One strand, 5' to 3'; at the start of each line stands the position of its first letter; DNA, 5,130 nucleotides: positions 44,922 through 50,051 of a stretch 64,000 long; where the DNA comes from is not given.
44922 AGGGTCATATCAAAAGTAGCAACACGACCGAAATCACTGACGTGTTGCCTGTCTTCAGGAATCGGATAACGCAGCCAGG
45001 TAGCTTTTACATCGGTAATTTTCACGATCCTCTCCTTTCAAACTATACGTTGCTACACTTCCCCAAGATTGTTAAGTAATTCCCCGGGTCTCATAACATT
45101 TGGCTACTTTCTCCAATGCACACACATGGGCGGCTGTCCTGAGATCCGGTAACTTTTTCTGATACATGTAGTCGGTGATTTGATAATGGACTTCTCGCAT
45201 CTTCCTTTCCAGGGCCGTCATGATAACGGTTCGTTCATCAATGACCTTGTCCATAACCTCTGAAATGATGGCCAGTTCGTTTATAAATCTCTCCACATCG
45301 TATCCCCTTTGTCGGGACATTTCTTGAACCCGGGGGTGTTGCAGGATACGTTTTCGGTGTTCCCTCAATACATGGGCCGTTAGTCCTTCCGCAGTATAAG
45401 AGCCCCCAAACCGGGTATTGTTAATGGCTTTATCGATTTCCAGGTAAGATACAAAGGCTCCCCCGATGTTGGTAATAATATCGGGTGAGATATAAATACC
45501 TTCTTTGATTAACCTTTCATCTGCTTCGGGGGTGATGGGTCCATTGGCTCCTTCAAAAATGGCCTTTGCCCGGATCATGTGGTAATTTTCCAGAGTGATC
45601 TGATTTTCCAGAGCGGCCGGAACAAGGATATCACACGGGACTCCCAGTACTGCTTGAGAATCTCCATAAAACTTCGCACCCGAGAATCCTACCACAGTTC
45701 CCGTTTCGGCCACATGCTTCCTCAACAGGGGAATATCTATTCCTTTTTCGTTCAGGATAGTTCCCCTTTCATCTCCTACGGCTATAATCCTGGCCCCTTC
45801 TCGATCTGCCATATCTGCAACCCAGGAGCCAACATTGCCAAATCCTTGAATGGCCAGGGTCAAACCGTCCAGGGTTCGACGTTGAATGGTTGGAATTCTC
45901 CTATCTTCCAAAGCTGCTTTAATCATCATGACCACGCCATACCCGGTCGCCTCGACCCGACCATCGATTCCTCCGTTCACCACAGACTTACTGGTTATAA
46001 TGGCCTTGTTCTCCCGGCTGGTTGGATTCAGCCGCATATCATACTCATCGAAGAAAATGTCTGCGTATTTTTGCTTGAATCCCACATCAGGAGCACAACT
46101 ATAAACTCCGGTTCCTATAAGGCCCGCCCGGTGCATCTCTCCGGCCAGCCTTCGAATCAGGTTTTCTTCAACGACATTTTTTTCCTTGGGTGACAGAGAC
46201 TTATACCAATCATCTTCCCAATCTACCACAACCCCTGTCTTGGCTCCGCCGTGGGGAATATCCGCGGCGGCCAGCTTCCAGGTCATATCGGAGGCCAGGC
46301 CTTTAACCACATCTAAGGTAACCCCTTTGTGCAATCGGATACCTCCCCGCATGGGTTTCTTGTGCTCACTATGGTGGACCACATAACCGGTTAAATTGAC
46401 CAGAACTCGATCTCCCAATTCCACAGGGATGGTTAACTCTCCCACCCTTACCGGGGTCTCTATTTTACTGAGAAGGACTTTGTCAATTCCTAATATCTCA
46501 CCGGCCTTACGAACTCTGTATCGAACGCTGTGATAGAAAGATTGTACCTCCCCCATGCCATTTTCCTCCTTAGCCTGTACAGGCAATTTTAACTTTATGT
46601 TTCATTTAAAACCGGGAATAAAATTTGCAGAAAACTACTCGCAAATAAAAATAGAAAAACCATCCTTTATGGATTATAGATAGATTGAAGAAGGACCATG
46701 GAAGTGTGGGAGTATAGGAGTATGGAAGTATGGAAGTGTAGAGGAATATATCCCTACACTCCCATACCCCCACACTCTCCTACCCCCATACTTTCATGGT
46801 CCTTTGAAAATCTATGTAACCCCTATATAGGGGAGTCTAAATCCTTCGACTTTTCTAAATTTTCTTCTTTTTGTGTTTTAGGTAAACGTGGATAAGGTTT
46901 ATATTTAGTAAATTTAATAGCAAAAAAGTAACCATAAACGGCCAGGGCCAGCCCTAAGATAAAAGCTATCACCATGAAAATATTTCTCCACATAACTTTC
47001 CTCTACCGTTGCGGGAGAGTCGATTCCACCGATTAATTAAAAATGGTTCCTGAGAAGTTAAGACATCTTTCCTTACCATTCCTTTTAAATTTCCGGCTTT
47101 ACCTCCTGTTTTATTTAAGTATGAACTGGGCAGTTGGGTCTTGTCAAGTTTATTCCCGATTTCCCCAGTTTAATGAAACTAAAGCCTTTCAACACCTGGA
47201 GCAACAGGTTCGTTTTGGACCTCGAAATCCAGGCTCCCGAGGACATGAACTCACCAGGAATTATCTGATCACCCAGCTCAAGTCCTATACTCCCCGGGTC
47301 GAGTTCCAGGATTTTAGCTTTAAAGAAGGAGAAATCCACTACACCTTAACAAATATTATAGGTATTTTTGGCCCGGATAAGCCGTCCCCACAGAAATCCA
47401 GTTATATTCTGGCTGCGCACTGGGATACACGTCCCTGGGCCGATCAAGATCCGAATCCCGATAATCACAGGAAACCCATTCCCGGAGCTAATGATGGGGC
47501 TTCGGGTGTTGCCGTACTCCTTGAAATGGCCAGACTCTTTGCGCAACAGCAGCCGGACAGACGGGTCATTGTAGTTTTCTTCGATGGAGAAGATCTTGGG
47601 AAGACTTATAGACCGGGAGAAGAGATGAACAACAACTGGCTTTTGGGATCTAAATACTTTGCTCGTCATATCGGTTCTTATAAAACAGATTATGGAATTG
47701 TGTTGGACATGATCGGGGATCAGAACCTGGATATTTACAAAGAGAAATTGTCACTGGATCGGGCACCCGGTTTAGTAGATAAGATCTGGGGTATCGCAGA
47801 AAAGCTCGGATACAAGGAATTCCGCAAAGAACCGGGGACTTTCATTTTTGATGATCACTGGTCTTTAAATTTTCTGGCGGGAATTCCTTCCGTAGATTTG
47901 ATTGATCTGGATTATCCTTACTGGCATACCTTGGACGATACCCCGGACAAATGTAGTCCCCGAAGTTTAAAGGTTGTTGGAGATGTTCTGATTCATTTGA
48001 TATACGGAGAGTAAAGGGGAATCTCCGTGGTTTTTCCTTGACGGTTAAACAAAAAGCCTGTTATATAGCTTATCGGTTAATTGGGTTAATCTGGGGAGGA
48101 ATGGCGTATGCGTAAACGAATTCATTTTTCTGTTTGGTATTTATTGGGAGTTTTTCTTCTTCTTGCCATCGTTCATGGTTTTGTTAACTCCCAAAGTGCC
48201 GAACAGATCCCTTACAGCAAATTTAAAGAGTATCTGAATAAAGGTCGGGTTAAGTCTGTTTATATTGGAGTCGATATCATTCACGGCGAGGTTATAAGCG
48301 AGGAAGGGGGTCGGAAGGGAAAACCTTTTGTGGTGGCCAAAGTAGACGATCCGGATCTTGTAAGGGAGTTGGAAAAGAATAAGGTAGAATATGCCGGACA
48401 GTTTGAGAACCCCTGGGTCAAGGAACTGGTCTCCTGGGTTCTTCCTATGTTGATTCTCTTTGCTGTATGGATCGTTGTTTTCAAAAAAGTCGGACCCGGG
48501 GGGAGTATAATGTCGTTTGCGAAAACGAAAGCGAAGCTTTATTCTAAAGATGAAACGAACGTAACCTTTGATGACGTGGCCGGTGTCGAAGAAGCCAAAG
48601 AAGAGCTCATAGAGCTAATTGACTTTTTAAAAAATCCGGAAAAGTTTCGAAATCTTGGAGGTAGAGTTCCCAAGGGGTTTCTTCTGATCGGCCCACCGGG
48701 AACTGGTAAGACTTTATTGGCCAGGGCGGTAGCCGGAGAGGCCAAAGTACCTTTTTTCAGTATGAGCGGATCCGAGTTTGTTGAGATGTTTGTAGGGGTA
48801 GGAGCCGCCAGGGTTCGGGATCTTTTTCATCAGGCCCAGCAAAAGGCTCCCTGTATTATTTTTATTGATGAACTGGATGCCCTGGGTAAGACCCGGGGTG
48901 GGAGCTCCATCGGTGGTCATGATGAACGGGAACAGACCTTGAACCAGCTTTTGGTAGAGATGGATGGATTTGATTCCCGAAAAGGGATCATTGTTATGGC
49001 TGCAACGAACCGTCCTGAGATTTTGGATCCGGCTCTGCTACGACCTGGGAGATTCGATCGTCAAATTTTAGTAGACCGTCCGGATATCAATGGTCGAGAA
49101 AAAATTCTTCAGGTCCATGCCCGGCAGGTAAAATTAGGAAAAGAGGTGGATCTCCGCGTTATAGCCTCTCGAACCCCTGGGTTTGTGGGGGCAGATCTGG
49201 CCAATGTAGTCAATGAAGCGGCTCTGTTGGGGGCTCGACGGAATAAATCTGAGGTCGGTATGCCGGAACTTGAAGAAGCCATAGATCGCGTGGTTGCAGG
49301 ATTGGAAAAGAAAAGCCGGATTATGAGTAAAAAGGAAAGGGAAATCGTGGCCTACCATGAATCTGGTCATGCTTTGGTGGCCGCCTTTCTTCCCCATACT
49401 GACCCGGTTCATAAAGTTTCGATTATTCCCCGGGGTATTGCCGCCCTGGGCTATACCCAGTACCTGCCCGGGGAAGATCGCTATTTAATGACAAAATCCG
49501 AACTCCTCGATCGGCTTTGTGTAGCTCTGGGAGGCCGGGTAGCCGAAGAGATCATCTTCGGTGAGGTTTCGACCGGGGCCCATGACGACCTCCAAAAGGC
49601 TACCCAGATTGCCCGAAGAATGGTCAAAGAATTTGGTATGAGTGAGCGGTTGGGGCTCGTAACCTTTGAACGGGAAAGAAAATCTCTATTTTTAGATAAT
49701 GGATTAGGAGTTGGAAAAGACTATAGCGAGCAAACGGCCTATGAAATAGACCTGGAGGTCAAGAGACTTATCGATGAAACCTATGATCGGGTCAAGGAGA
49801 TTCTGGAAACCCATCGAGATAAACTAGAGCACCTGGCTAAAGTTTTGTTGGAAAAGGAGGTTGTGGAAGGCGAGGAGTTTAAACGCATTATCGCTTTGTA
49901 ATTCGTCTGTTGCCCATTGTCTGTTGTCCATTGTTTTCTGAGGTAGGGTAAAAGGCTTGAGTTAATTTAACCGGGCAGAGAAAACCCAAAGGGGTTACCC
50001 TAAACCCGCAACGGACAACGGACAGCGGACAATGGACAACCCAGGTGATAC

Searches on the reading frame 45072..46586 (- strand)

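Call 18: search_protein_families(library=pfam, proteins=[window:45072-46586:-], max_evalue=0.0001)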
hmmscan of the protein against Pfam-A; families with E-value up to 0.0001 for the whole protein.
window:45072-46586:- (504 aa): 2 families
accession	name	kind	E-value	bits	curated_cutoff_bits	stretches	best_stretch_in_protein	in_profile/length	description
PF00208.27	ELFV_dehydrog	-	4e-58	197.4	23.4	1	205-393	1-190/241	Glutamate/Leucine/Phenylalanine/Valine dehydrogenase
PF02812.23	ELFV_dehydrog_N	-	9.2e-24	84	25.3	1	46-183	2-128/129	Glu/Leu/Phe/Val dehydrogenase, dimerisation domain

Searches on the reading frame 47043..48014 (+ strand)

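Call 17: search_protein_families(library=pfam, proteins=[window:47043-48014:+], max_evalue=0.0001)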
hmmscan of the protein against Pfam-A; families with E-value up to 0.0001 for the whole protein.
window:47043-48014:+ (323 aa): 1 family
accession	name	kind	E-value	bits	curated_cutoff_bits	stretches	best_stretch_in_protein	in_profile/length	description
PF04389.22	Peptidase_M28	-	7.3e-36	124.2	21.3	1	104-319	1-192/193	Peptidase family M28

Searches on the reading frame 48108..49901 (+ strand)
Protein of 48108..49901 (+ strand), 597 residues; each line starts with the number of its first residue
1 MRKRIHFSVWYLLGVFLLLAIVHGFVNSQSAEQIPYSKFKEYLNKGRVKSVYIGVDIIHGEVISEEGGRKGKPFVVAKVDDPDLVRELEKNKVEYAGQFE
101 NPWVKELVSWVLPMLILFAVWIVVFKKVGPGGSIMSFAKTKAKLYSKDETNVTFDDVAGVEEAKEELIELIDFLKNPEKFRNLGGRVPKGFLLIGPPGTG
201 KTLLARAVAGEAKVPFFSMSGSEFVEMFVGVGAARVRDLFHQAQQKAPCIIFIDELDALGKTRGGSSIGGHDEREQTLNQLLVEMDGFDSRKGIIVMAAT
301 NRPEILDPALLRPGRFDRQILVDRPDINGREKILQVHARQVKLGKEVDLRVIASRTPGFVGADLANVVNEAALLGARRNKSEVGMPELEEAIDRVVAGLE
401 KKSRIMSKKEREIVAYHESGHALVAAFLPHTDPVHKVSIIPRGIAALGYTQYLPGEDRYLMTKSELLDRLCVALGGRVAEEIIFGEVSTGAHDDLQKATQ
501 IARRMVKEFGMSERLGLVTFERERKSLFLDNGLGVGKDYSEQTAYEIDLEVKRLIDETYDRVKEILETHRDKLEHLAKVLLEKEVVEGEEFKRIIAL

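Call 17: search_protein_families(library=pfam, proteins=[window:48108-49901:+], max_evalue=0.0001)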
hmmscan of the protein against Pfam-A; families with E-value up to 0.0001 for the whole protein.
window:48108-49901:+ (597 aa): 6 families
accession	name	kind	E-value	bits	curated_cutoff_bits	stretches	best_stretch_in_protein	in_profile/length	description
PF01434.24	Peptidase_M41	-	1.3e-77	260.4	29.9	1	404-594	1-191/191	Peptidase family M41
PF00004.35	AAA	-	9.1e-47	159.2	21.2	1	192-323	2-130/131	ATPase family associated with various cellular activities (AAA)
PF17862.7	AAA_lid_3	-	2.6e-13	49.7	27.2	1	347-390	2-45/45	AAA+ lid domain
PF06480.20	FtsH_ext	-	1.3e-12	48.3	25.5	1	9-97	3-100/103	FtsH Extracellular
PF07728.20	AAA_5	-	2.4e-05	24.8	22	0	191-309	2-134/139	AAA domain (dynein-related subfamily)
PF06068.19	TIP49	-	7.6e-05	22.5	23.8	0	159-225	28-89/347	TIP49 P-loop domain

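Call 36: find_homologous_proteins(query=window:48108-49901:+, max_evalue=1e-100)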
Query window:48108-49901:+ (597 aa): 8000 proteins with E <= 1e-100 among 8000 candidates; the best 120 are listed.
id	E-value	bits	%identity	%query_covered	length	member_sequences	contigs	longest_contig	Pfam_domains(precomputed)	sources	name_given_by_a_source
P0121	0.0e+0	1318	100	100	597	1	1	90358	PF06480.21,PF00004.36,PF17862.8,PF01434.25,PF07728.21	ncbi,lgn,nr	ncbi:MAG TPA: ATP-dependent zinc metalloprotease FtsH [Candidatus Limnocylindrales bacterium]|nr:ATP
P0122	0.0e+0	1295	97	100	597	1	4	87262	PF06480.21,PF00004.36,PF17862.8,PF01434.25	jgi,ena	jgi:cell division protease FtsH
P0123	0.0e+0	1286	96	100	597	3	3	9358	PF06480.21,PF00004.36,PF17862.8,PF01434.25,PF07728.21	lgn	-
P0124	0.0e+0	1250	93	100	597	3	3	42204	PF06480.21,PF00004.36,PF17862.8,PF01434.25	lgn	-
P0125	0.0e+0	1110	98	85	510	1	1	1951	PF00004.36,PF17862.8,PF01434.25,PF07728.21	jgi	jgi:cell division protease FtsH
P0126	0.0e+0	1079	79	100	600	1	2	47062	PF06480.21,PF00004.36,PF17862.8,PF01434.25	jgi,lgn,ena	-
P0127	4.1e-263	892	66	100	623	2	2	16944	PF06480.21,PF00004.36,PF17862.8,PF01434.25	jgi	jgi:cell division protease FtsH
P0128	1.5e-262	890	66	99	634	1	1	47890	PF06068.20,PF06480.21,PF00004.36,PF17862.8,PF01434.25,PF07728.21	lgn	-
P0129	4.4e-262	888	64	99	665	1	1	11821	PF06068.20,PF06480.21,PF00004.36,PF17862.8,PF01434.25,PF07728.21,PF13191.13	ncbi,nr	ncbi:MAG: ATP-dependent metallopeptidase FtsH/Yme1/Tma family protein [Nitrospinota bacterium]|nr:MA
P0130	1.9e-260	883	66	99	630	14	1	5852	PF06068.20,PF06480.21,PF00004.36,PF17862.8,PF01434.25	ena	-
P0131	2.4e-260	883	66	99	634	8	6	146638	PF06068.20,PF06480.21,PF00004.36,PF17862.8,PF01434.25,PF07728.21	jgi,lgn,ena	jgi:cell division protease FtsH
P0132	5.1e-260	882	66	99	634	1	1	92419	PF06068.20,PF06480.21,PF00004.36,PF17862.8,PF01434.25,PF07728.21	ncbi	ncbi:MAG: ATP-dependent zinc metalloprotease FtsH [Thermodesulfobacteriota bacterium]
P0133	7.6e-260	881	66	99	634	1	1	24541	PF06068.20,PF06480.21,PF00004.36,PF17862.8,PF01434.25,PF07728.21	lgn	-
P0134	8.4e-260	881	65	99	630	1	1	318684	PF06068.20,PF06480.21,PF00004.36,PF17862.8,PF01434.25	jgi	jgi:cell division protease FtsH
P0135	1.5e-259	880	66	99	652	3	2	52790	PF06068.20,PF06480.21,PF00004.36,PF17862.8,PF01434.25,PF07728.21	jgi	jgi:cell division protease FtsH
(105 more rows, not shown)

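Call 45: find_encoding_contigs(protein=P0121, flank=1000, max_places=3)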
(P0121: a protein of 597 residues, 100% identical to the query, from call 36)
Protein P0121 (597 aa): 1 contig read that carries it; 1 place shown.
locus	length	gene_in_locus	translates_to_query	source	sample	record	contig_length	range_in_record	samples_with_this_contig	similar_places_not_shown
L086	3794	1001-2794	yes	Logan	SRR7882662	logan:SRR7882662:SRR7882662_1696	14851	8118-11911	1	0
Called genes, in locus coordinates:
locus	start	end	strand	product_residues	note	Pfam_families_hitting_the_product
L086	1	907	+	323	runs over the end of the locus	PF04389:Peptidase_M28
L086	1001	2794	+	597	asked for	PF06480:FtsH_ext, PF00004:AAA, PF07728:AAA_5 (faint), PF17862:AAA_lid_3, PF01434:Peptidase_M41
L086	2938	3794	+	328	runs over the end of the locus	-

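Call 62: find_encoding_contigs(protein=P0126, flank=7000, max_places=2)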
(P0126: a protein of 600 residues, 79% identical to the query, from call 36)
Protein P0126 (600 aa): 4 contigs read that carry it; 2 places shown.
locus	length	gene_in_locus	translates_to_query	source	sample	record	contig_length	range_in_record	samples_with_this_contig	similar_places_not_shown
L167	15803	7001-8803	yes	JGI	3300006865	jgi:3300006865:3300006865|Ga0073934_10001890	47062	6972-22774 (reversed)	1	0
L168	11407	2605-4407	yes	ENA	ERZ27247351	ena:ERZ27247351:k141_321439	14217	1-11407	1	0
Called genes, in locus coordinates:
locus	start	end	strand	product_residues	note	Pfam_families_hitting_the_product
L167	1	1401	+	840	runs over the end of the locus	-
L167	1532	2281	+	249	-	PF08534:Redoxin, PF00578:AhpC-TSA, PF00085:Thioredoxin, PF13905:Thioredoxin_8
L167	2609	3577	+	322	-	PF09084:NMT1 (faint)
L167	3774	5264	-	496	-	PF02812:ELFV_dehydrog_N, PF00208:ELFV_dehydrog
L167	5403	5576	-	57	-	-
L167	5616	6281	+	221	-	PF04389:Peptidase_M28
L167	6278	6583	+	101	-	PF04389:Peptidase_M28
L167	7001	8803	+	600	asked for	PF06480:FtsH_ext, PF00004:AAA, PF17862:AAA_lid_3, PF01434:Peptidase_M41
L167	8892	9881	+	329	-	-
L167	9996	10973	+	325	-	PF00291:PALP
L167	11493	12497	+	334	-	PF13623:SurA_N_2, PF13624:SurA_N_3, PF09312:SurA_N, PF13145:Rotamase_2, PF13616:Rotamase_3, PF00639:Rotamase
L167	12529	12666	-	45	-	-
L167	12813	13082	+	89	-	PF00578:AhpC-TSA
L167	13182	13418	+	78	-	PF00578:AhpC-TSA, PF08534:Redoxin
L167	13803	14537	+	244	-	-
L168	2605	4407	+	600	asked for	PF06480:FtsH_ext, PF00004:AAA, PF17862:AAA_lid_3, PF01434:Peptidase_M41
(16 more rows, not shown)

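Call 63: find_encoding_contigs(protein=P0124, flank=7000, max_places=2)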
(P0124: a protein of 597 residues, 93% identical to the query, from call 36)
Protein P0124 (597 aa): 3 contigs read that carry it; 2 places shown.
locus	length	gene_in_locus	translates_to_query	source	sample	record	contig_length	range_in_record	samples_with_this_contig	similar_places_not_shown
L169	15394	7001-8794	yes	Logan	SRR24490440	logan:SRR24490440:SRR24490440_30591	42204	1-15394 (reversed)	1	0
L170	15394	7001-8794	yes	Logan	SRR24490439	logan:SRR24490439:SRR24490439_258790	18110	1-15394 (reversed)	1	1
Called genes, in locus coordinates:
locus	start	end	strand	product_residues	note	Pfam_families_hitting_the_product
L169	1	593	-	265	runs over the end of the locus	PF01261:AP_endonuc_2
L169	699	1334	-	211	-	PF00596:Aldolase_II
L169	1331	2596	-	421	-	PF07005:SBD_N, PF17042:NBD_C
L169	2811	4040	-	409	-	PF02746:MR_MLE_N, PF13378:MR_MLE_C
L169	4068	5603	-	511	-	PF02812:ELFV_dehydrog_N, PF00208:ELFV_dehydrog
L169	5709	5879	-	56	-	-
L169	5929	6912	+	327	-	PF04389:Peptidase_M28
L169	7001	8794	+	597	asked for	PF06480:FtsH_ext, PF00004:AAA, PF17862:AAA_lid_3, PF01434:Peptidase_M41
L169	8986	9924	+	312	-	-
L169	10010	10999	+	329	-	PF00291:PALP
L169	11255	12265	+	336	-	PF13623:SurA_N_2, PF13624:SurA_N_3, PF09312:SurA_N, PF13145:Rotamase_2, PF13616:Rotamase_3, PF00639:Rotamase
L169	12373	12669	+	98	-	PF00578:AhpC-TSA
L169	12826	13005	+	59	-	-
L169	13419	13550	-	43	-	-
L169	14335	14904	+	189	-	PF12728:HTH_17, PF23198:PDE8A_N (weak), PF00072:Response_reg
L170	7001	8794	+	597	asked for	PF06480:FtsH_ext, PF00004:AAA, PF17862:AAA_lid_3, PF01434:Peptidase_M41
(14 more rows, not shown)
